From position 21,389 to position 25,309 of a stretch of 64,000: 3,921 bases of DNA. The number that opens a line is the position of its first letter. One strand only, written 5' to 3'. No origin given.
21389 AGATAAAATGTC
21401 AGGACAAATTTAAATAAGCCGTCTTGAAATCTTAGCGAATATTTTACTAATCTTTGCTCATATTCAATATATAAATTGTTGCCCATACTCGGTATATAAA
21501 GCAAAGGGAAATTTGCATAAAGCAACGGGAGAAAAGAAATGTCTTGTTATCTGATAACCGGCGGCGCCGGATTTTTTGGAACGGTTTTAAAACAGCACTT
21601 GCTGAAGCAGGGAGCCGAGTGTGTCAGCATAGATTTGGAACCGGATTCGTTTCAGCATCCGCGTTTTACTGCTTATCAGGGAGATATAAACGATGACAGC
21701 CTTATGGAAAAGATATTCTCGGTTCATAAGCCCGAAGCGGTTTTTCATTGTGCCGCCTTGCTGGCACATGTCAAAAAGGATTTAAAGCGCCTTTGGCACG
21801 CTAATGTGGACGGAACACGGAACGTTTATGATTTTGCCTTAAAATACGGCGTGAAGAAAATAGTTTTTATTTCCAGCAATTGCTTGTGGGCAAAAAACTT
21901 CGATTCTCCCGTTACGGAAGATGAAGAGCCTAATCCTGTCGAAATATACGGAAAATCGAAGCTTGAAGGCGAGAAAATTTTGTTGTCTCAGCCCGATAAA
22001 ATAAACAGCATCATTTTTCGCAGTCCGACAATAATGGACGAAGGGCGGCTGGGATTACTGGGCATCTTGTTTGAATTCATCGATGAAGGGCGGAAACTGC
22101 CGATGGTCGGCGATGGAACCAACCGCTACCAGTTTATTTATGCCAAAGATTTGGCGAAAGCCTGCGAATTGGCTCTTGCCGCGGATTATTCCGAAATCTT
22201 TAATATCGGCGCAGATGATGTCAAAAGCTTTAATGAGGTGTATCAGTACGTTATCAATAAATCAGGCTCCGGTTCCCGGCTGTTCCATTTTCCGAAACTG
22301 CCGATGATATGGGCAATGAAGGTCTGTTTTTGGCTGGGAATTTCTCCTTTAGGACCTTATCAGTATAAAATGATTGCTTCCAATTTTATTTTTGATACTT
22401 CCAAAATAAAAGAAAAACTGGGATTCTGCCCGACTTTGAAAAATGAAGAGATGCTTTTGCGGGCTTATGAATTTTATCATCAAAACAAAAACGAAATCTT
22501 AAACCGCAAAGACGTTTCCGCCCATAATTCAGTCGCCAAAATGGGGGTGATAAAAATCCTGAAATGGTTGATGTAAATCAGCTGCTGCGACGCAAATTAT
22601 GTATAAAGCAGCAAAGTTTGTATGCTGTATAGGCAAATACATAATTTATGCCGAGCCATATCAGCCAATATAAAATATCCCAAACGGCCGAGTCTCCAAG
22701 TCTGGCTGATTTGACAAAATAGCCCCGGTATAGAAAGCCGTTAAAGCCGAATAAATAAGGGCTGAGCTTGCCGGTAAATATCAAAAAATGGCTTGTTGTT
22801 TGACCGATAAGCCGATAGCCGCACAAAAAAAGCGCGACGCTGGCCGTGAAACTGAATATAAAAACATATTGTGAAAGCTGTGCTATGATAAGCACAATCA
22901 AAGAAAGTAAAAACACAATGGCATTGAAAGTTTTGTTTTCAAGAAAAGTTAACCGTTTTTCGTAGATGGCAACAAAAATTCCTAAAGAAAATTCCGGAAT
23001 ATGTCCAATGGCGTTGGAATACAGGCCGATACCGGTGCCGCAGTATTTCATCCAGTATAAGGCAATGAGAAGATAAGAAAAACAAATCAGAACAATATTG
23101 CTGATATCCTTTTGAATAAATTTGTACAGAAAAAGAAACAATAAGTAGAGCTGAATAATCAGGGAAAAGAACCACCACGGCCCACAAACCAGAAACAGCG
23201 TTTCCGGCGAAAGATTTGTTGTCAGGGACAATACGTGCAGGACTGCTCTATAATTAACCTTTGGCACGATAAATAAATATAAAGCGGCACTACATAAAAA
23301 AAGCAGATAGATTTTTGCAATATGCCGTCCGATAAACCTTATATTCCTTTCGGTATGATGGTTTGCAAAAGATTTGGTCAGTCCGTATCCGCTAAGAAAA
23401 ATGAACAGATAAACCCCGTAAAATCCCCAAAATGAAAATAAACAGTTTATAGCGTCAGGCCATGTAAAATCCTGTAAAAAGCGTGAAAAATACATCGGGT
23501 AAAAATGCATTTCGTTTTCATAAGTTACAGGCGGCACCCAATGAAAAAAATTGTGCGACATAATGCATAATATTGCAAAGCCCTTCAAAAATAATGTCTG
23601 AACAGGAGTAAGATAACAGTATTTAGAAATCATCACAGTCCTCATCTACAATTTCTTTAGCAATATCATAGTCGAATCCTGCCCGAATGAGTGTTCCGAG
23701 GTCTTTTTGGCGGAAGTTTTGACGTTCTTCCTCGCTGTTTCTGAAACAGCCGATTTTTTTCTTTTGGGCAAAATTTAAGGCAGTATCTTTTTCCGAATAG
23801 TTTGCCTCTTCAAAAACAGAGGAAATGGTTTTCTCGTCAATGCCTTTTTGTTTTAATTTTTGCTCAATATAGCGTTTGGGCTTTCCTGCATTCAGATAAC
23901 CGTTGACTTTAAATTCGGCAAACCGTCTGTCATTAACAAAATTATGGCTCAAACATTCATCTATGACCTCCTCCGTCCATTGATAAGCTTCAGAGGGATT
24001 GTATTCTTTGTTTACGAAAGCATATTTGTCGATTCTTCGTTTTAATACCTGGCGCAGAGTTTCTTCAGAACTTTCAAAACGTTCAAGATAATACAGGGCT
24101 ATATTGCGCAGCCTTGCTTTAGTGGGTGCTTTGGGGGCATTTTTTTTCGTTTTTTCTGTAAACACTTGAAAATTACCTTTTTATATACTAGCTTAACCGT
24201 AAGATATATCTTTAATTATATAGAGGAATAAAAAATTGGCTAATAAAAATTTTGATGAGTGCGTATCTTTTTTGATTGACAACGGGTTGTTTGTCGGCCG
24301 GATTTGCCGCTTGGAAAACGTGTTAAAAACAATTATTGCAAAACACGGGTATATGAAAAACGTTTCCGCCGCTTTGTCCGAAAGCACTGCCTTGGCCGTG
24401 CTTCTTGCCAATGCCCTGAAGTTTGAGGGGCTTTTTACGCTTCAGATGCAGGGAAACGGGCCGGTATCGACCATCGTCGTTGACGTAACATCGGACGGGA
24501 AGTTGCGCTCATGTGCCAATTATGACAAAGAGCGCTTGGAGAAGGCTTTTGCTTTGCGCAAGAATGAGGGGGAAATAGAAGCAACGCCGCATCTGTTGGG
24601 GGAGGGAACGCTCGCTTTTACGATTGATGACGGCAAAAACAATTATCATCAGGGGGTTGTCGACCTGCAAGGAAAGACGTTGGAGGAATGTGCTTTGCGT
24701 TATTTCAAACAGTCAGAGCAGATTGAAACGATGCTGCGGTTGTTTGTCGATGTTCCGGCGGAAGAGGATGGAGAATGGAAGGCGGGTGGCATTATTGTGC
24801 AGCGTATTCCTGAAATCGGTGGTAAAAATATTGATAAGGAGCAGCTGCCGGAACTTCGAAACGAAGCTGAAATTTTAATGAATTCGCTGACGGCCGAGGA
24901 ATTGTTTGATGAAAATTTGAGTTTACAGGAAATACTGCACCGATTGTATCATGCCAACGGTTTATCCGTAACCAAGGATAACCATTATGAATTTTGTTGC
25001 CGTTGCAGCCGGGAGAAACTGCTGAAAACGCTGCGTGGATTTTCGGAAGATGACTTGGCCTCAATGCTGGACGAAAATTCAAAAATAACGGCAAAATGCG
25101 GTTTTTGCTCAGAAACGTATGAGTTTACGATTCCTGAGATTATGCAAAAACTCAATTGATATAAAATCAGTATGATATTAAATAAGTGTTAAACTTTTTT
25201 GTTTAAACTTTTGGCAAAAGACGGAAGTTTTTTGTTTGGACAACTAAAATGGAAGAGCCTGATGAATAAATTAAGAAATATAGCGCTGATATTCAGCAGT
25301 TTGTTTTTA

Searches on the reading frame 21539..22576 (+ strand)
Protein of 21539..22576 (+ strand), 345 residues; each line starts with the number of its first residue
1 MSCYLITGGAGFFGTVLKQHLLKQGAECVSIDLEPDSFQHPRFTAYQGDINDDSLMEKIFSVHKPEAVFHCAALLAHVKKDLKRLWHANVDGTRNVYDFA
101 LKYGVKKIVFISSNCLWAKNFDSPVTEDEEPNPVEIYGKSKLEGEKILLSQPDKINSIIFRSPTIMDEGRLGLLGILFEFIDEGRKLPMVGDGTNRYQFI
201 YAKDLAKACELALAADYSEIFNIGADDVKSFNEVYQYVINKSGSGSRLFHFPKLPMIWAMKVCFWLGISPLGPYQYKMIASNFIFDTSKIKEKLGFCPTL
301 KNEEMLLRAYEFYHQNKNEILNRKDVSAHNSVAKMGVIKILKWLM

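Call 92: search_protein_families(library=pfam, proteins=[window:21539-22576:+], max_evalue=0.00001)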
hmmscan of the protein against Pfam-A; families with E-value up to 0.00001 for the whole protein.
window:21539-22576:+ (345 aa): 6 families
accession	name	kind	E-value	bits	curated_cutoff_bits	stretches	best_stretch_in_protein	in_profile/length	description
PF01370.27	Epimerase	-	3.5e-40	138.3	20.9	1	5-224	2-240/240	NAD dependent epimerase/dehydratase family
PF16363.11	GDP_Man_Dehyd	-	7.9e-25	88.4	27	1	5-240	1-264/332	GDP-mannose 4,6 dehydratase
PF04321.23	RmlD_sub_bind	-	2.6e-21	76.4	27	1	5-224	4-213/287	RmlD substrate binding domain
PF01073.25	3Beta_HSD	-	1.1e-17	64.4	22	1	5-213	1-229/280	3-beta hydroxysteroid dehydrogenase/isomerase family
PF07993.18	NAD_binding_4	-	4.1e-16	59.3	20.1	1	38-172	58-214/258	Male sterility protein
PF02719.21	Polysacc_synt_2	-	1.1e-12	48.2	20.2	1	5-150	2-151/293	Polysaccharide biosynthesis protein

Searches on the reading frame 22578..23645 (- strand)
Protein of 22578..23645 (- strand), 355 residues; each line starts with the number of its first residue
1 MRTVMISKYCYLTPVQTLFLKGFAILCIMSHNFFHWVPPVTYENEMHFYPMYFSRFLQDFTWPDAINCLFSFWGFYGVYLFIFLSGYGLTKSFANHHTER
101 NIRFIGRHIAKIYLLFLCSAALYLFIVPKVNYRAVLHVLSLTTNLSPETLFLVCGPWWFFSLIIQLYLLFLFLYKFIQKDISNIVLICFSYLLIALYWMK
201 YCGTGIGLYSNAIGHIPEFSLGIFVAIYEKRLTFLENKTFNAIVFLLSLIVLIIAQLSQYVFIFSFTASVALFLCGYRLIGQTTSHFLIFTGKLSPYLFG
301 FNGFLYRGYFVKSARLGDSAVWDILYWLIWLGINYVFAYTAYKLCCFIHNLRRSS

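Call 92: search_protein_families(library=pfam, proteins=[window:22578-23645:-], max_evalue=0.00001)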
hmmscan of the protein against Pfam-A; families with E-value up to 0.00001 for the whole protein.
window:22578-23645:- (355 aa): 1 family
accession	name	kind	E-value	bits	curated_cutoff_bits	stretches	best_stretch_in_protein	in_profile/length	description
PF01757.29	Acyl_transf_3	-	5.4e-17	62.3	31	1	20-332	7-315/326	Acyltransferase domain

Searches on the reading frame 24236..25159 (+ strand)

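Call 92: search_protein_families(library=pfam, proteins=[window:24236-25159:+], max_evalue=0.00001)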
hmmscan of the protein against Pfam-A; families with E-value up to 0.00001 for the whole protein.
window:24236-25159:+ (307 aa): 1 family
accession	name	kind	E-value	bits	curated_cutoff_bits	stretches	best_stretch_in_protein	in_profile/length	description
PF01430.24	HSP33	-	4.3e-67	226.9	21.4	1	7-298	1-273/273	Hsp33 protein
